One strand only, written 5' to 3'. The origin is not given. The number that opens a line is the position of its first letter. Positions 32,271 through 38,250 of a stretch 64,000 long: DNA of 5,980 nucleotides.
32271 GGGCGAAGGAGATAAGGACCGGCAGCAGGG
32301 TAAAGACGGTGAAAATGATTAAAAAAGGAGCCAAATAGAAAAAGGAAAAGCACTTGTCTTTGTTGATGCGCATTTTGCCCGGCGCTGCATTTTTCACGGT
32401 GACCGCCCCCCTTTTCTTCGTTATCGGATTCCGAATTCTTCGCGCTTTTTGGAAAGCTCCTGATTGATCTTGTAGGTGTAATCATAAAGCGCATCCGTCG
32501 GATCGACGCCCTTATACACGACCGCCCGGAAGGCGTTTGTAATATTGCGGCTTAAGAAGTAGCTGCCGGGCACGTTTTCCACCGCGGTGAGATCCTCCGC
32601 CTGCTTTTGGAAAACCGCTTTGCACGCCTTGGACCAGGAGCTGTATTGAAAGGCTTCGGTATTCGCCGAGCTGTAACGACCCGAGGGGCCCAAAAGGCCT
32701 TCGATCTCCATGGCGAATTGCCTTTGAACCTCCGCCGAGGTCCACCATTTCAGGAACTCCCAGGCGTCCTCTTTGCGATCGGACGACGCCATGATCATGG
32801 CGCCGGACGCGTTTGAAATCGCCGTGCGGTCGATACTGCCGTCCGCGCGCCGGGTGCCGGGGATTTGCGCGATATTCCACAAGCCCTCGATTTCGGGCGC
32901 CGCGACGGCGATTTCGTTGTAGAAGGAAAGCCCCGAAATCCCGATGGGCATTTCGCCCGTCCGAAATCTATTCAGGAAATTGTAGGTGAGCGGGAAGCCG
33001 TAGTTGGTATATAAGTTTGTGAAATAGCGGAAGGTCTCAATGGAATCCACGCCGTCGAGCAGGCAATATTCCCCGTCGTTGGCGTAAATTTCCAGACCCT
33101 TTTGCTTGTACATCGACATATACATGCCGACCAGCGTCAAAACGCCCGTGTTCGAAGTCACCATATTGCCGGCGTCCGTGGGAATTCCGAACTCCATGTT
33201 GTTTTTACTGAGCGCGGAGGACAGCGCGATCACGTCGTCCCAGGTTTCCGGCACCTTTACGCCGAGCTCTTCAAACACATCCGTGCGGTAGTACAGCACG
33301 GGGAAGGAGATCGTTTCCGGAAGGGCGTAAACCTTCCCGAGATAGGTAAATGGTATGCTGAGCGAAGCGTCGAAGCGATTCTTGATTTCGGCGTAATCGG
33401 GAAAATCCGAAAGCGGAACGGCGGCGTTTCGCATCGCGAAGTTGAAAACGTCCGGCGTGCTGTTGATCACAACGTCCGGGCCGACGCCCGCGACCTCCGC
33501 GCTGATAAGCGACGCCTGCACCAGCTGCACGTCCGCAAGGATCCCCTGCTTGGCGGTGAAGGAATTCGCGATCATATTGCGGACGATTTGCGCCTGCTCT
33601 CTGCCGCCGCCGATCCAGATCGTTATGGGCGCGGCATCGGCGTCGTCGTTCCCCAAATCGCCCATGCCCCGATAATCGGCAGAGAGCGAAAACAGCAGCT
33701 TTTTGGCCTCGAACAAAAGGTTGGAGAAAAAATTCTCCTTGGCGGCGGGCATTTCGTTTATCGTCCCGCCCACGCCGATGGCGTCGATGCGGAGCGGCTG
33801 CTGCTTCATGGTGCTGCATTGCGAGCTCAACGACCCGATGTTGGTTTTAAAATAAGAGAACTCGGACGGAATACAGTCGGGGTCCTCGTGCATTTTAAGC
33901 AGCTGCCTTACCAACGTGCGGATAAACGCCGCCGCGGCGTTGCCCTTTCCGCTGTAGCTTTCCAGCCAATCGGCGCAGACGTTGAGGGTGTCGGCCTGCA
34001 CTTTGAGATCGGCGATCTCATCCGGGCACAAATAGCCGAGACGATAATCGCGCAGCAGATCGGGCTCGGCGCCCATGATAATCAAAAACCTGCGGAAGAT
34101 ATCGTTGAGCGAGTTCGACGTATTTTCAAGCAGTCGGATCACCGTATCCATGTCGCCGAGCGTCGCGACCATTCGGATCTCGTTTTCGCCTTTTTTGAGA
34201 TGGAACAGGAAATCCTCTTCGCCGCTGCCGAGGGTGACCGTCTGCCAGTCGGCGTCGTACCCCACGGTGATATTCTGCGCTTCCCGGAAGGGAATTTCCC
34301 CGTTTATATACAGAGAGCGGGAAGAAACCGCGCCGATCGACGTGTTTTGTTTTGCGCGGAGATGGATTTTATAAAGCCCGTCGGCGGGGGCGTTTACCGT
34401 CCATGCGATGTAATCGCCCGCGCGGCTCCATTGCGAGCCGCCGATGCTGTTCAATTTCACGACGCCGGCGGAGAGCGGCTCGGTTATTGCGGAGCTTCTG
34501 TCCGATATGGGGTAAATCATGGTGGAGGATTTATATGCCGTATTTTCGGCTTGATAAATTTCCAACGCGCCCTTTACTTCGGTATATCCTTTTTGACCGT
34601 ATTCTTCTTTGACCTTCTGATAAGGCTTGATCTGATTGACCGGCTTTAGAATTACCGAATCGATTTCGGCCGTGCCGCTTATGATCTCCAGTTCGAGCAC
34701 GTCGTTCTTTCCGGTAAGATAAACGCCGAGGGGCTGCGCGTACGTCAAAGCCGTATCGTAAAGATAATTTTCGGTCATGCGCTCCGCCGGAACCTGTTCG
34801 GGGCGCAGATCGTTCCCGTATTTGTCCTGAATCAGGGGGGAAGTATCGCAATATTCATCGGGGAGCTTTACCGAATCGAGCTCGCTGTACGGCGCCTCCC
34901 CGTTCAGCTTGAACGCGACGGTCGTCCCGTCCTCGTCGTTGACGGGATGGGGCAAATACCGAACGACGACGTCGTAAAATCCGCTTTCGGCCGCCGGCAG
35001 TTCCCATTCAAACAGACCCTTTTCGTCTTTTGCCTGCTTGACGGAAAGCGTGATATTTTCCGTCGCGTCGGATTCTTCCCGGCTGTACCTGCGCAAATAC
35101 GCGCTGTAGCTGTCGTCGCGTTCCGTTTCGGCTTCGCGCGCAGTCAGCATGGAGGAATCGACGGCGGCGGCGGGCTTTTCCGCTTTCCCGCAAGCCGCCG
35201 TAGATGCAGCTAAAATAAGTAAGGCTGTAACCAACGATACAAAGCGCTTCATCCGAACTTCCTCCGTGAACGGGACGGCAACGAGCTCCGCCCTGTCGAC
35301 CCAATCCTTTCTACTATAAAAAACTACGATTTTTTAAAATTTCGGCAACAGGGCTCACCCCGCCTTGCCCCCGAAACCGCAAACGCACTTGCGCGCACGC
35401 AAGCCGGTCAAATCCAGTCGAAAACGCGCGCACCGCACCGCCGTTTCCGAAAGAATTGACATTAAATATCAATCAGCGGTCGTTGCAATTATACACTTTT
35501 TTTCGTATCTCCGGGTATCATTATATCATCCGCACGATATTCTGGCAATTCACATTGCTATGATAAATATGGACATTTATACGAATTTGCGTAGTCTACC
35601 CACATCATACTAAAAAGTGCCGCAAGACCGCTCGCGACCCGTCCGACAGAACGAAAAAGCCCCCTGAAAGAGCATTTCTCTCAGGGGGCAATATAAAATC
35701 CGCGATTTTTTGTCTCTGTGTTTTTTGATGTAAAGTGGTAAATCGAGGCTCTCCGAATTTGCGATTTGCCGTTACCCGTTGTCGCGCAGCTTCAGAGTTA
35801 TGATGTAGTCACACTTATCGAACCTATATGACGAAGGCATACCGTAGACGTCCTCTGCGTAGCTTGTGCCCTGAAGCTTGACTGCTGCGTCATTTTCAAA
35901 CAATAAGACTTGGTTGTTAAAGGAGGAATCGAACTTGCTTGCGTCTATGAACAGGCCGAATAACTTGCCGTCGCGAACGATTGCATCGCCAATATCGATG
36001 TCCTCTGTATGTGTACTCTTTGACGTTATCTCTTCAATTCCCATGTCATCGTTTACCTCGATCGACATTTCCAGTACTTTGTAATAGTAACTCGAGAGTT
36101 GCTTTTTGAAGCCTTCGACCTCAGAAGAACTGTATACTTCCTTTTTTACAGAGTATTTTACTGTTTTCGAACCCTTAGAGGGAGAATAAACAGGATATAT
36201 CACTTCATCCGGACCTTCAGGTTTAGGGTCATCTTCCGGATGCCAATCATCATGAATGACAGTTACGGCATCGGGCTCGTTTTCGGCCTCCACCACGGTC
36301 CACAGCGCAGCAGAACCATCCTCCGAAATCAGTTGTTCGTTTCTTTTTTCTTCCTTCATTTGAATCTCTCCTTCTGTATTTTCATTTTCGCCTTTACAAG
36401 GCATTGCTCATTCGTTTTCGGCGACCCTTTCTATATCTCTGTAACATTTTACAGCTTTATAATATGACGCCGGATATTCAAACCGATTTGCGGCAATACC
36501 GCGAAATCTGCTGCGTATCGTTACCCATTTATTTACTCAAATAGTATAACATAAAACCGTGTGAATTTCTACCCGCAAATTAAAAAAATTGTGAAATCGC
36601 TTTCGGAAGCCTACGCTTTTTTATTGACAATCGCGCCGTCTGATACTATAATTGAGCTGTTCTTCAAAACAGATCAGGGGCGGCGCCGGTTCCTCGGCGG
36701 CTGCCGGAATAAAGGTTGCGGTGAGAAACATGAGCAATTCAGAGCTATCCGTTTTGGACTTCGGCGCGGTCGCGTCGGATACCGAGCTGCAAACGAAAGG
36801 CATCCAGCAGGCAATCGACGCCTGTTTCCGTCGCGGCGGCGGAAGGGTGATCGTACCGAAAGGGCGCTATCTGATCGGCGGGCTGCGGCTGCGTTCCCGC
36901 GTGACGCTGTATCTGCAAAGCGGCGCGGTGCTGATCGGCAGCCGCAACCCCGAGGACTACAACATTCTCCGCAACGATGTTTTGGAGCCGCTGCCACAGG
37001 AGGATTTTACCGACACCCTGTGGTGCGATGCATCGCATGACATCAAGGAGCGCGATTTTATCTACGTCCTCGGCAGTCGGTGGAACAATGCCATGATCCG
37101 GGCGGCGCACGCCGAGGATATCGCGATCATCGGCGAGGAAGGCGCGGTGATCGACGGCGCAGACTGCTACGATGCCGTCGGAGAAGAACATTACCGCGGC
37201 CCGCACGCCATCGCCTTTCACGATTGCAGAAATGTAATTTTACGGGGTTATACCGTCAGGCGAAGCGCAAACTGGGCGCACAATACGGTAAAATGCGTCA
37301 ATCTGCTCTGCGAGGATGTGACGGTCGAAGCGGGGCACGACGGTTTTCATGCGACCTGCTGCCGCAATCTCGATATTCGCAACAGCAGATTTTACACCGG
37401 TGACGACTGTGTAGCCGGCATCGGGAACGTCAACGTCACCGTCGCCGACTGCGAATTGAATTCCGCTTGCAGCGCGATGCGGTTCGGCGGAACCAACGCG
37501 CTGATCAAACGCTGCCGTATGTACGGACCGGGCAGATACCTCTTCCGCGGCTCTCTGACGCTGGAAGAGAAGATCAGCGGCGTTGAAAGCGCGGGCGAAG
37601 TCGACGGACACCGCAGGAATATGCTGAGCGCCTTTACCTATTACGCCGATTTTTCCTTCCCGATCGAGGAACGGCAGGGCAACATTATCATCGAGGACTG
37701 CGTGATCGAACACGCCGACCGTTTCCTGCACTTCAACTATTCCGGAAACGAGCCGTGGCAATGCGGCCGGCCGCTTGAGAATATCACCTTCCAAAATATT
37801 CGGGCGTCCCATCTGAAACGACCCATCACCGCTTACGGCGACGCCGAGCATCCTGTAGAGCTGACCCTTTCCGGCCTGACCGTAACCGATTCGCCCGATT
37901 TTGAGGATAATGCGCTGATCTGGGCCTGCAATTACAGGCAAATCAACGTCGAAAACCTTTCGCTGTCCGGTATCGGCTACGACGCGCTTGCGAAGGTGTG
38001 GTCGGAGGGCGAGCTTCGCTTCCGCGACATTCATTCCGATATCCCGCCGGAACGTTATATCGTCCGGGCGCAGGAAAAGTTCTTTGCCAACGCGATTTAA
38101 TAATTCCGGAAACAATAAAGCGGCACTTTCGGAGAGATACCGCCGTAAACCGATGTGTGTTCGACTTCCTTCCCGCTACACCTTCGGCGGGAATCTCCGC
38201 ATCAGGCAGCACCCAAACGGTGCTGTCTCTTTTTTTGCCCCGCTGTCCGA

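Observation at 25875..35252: Uncharacterised five-gene cassette: CBM-fused giant SBP, two permeases, an NHL/TPR/Yip1 membrane protein and a membrane-anchored DUF5696-like protein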

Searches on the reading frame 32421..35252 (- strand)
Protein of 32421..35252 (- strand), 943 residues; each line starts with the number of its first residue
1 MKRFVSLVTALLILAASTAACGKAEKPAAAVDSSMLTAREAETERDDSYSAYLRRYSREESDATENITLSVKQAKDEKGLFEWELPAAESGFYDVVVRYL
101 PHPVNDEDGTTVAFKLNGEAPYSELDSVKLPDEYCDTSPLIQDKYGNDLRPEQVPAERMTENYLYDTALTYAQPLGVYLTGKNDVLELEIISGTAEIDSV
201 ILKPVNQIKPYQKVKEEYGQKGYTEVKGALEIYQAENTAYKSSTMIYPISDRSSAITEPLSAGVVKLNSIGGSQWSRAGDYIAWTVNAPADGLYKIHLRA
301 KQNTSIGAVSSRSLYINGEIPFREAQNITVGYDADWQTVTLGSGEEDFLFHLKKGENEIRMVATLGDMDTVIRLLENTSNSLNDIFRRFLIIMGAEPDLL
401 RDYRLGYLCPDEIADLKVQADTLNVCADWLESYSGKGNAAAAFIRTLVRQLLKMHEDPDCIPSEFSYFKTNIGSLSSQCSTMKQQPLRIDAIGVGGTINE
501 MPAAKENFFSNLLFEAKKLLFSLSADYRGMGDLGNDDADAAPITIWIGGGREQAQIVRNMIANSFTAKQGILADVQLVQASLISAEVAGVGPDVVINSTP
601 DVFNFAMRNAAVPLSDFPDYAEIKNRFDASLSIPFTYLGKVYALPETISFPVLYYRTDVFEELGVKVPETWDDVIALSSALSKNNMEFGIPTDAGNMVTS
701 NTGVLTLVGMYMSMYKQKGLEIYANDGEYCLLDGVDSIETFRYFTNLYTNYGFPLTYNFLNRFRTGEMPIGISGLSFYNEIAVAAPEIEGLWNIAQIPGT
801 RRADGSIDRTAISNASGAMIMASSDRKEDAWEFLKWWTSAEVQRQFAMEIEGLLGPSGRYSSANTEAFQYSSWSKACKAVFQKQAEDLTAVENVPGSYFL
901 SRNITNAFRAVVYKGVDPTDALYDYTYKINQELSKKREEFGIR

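Call 5: search_protein_families(library=pfam, proteins=[window:32421-35252:-], max_evalue=0.01)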
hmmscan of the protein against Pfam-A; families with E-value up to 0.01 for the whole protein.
window:32421-35252:- (943 aa): 2 families
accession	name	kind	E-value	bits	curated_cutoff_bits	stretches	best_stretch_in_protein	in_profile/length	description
PF13416.11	SBP_bac_8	-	7.4e-24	85.4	27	1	575-868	14-271/279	Bacterial extracellular solute-binding protein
PF01547.30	SBP_bac_1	-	6.3e-21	76.1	26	1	587-843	45-306/307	Bacterial extracellular solute-binding protein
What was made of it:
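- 32421..35252 (-): Giant lipoprotein SBP (943 aa). It has a lipobox (..STAAC), beta-sandwich 1 (res 67-204), beta-sandwich 2 (res 231-364), a four-helix bundle (res 366-483) and a MalE-like SBP domain (res 543-943). Pfam SBP_bac_8/1 matches only residues 575-868 (call 5).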

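Call 7: search_protein_families(library=ncbifam, proteins=[window:32421-35252:-], max_evalue=0.01)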
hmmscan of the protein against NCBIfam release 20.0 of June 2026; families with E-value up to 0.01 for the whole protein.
window:32421-35252:- (943 aa): 5 families
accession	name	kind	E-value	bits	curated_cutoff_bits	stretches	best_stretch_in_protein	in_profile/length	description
TIGR03851.1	chitin_NgcE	equivalog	1.2e-06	27.8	399.65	1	542-686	43-198/450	N-acetylglucosamine/diacetylchitobiose ABC transporter substrate-binding protein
TIGR03850.1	bind_CPR_0540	equivalog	0.00014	20.6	299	1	639-692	149-203/437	carbohydrate ABC transporter substrate-binding protein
NF007011.0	PRK09474.1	equivalog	0.0003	19.7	291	1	542-686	32-170/396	maltose/maltodextrin ABC transporter substrate-binding protein MalE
NF053763.1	ABCarbgalBndGanS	equivalog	0.00035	19.5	700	1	622-754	119-243/420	galactooligosaccharide ABC transporter substrate-binding protein GanS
NF008211.0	PRK10974.1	equivalog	0.0073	14.9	411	0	639-691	136-191/439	sn-glycerol-3-phosphate ABC transporter substrate-binding protein UgpB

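Call 94: predict_structure(alignment_id=A4)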
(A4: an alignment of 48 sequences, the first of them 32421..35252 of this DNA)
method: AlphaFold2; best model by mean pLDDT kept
length: 943 residues; sequences in the alignment: 48
mean_pLDDT: 86.4   pTM: 0.79
mean pLDDT of the five models: 86.4, 85.9, 84.6, 83.7, 83.3
residues with pLDDT >= 90: 455; 70-90: 425; 50-70: 43; < 50: 20
segments of 3 or more residues with pLDDT < 50: 21-29, 694-704
pLDDT, mean of each block of 10 residues (from residue 1): 80 72 44 84 85 84 88 85 81 93 72 92 91 88 82 88 89 90 87 89 88 91 86 93 88 83 86 89 94 94 83 92 91 89 86 95 92 91 91 88 91 96 93 79 93 95 91 89 91 90 82 85 65 59 84 84 83 81 76 81 88 95 93 90 92 93 93 94 90 43 61 93 88 93 93 87 90 87 82 94 93 90 92 95 87 77 88 82 91 86 90 93 94 90 78
secondary structure, 60 per line:
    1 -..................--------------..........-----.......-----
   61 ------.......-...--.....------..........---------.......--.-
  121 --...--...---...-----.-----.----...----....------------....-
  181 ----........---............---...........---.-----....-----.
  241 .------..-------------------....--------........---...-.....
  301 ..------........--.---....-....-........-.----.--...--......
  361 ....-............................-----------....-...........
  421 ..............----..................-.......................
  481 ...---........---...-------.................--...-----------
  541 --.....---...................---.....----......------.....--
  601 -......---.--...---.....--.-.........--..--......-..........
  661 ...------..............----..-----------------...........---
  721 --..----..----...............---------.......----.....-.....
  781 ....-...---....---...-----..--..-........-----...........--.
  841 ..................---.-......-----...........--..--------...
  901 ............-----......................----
elements in order (helices of 4 or more, strands of 3 or more residues): H2-19 H34-43 H49-55 E67-70 E75-77 E80-84 E91-100 E110-116 E128-130 E134-136 E153-155 E160-163 E176-179 E185-192 E196-204 H211-221 E231-234 E269-272 E281-288 E292-294 E296-302 E309-316 H323-326 E328-331 E333-340 E350-352 E355-364 H366-393 H405-408 H410-434 H439-456 H458-483 E487-494 H508-524 E543-547 H551-569 E573-577 H582-587 E594-598 H602-607 H620-624 H629-635 E644-649 E651-656 H657-663 H671-683 H707-717 H735-749 H759-765 E770-774 H776-784 E792-795 E799-801 E814-821 H827-837 H840-858 H865-869 H875-885 H898-912 H918-939
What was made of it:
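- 32421..35252 (-): The AF2 model has pLDDT 86.4 and pTM 0.79 (call 94).
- On CBM35 / CBM6 carbohydrate-binding modules: Two beta-sandwiches appear in the model (call 94).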

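Call 96: fold_search(model_id=the predicted structure, library=pdb)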
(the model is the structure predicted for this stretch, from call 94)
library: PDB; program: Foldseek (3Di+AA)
matches with E <= 10: 1312; with E <= 0.001: 1042
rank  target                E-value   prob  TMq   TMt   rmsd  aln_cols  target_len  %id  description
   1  5ci5_B                2.8e-20  1.00  0.33  0.71   5.2       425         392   21  Crystal Structure of an ABC transporter Solute Binding Protein from Thermotoga Lettingae TMO (Tlet_1705, TARGET EFI-51 (released 2015-07-22)
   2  5ci5_A                2.4e-19  1.00  0.34  0.73   4.9       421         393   21  Crystal Structure of an ABC transporter Solute Binding Protein from Thermotoga Lettingae TMO (Tlet_1705, TARGET EFI-51 (released 2015-07-22)
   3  9xf5_A                2.4e-16  1.00  0.33  0.75   4.8       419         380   18  Cycloisomaltooligosaccharide binding protein in complex with cycloisomaltooctaose (released 2026-03-25)
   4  3jzj_A                3.0e-16  1.00  0.32  0.70   5.7       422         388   16  Crystal structures of the GacH receptor of Streptomyces glaucescens GLA.O in the unliganded form and in complex with a (released 2010-02-16)
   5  3k01                  4.6e-16  1.00  0.34  0.77   4.9       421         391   15  Crystal structures of the GacH receptor of Streptomyces glaucescens GLA.O in the unliganded form and in complex with aca (released 2010-02-16)
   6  5f7v_A                4.9e-16  1.00  0.33  0.72   5.1       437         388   18  ABC substrate-binding protein Lmo0181 from Listeria monocytogenes in complex with cycloalternan (released 2016-09-07)
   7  5tu0_A                5.9e-16  1.00  0.32  0.74   6.1       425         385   17  1.9 Angstrom Resolution Crystal Structure of Maltose-Binding Periplasmic Protein MalE from Listeria monocytogenes in C (released 2016-11-16)
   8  5ysf_A                8.8e-16  1.00  0.33  0.74   4.9       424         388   20  Crystal structure of beta-1,2-glucooligosaccharide binding protein in complex with sophoropentaose (released 2018-05-02)
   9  5ysd_B                1.1e-15  1.00  0.34  0.76   4.5       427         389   20  Crystal structure of beta-1,2-glucooligosaccharide binding protein in complex with sophorotriose (released 2018-05-02)
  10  3puy_E                1.1e-15  1.00  0.34  0.82   3.6       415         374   17  Crystal Structure of an outward-facing MBP-Maltose transporter complex bound to AMP-PNP after crystal soaking of the p (released 2011-05-18)
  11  9xfu_A                1.1e-15  1.00  0.33  0.74   4.8       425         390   18  Cycloisomaltooligosaccharide binding protein in complex with isomaltoheptaose (released 2026-03-25)
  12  6ffl_A                1.2e-15  1.00  0.31  0.68   6.8       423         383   18  Maltose/maltodextrin-binding domain MalE from Bdellovibrio bacteriovorus bound to maltotriose (released 2018-01-24)
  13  3uor_B                1.4e-15  1.00  0.36  0.80   3.6       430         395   19  The structure of the sugar-binding protein MalE from the phytopathogen Xanthomonas citri (released 2011-12-14)
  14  2fnc_A                1.4e-15  1.00  0.32  0.73   4.5       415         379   18  Thermotoga maritima maltotriose binding protein bound with maltotriose. (released 2007-01-16)
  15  1eu8_A                1.4e-15  1.00  0.32  0.67   6.0       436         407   20  STRUCTURE OF TREHALOSE MALTOSE BINDING PROTEIN FROM THERMOCOCCUS LITORALIS (released 2001-03-14)
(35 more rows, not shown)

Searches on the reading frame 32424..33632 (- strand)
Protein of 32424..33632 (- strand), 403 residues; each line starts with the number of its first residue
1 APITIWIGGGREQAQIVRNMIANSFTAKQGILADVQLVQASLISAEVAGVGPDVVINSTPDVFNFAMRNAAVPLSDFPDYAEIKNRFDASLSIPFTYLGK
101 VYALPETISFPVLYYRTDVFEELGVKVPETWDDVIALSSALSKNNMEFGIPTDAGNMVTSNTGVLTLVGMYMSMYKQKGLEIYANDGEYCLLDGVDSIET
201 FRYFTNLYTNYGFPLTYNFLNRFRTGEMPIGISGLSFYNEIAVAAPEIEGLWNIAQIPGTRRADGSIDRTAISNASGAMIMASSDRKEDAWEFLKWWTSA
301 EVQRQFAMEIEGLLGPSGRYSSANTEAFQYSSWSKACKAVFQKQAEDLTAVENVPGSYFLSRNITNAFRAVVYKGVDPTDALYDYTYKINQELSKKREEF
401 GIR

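Call 79: search_solved_structures(query=window:32424-33632:-, max_evalue=0.001)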
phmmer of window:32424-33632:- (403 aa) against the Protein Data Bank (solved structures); distinct sequences matched with E-value up to 0.001: 40.
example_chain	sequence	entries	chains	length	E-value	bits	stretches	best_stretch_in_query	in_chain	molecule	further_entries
5ci5_A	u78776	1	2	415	3.4e-14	55.9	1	3-310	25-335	Extracellular solute-binding protein family 1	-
5ysb_A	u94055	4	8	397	6.1e-14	55.1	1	5-308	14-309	Lin1841 protein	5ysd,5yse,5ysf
1eu8_A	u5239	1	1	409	3.3e-10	42.8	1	50-148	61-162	TREHALOSE/MALTOSE BINDING PROTEIN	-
4r9f_A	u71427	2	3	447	1.2e-09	40.9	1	29-385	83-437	MBP1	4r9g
6dts_A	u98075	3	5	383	1.2e-08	37.6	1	3-143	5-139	maltose-binding protein MalE2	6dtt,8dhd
2fnc_A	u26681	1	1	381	1.3e-08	37.6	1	3-143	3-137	maltose ABC transporter, periplasmic maltose-binding protein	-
2hq0_A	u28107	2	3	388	6.4e-08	35.3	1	47-151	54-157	Sugar ABC transporter, sugar-binding protein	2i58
2heu_A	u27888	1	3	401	6.9e-08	35.2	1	47-151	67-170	Sugar ABC transporter, sugar-binding protein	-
2hfb_A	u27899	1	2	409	7.2e-08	35.1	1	47-151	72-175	Sugar ABC transporter, sugar-binding protein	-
6pql_A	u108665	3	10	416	7.5e-08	35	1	47-151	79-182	ABC transporter sugar-binding protein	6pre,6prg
6dtu_A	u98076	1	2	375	8.1e-08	34.9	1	3-143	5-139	maltose-binding protein MalE1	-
2gha_A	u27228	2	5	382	8.6e-08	34.8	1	3-148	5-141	maltose ABC transporter, periplasmic maltose-binding protein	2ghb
3uor_A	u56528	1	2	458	2.7e-07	33.2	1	6-313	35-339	ABC transporter sugar binding protein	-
4qrz_A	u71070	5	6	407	9.8e-07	31.4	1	42-143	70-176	ABC-TYPE SUGAR TRANSPORTER | ABC transporter, substrate binding protein (Sugar)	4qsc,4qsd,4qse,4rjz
2z8d_A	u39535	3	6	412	1e-06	31.3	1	74-299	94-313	Galacto-N-biose/lacto-N-biose I transporter substrate-binding protein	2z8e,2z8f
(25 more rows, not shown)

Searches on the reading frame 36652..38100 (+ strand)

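Call 70: search_protein_families(library=pfam, proteins=[window:36652-38100:+], max_evalue=0.001)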
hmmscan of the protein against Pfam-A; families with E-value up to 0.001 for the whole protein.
window:36652-38100:+ (482 aa): 3 families
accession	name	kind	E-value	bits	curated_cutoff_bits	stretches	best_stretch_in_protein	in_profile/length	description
PF00295.23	Glyco_hydro_28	-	1.2e-10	41.4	22.9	1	151-267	52-182/324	Glycosyl hydrolases family 28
PF12708.12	Pect-lyase_RHGA_epim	-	1.2e-05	25.7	27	0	33-86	3-58/213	Rhamnogalacturonase A/epimerase, pectate lyase-like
PF13229.12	Beta_helix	-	0.00043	20.4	25.9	0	215-290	31-110/158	Right handed beta helix region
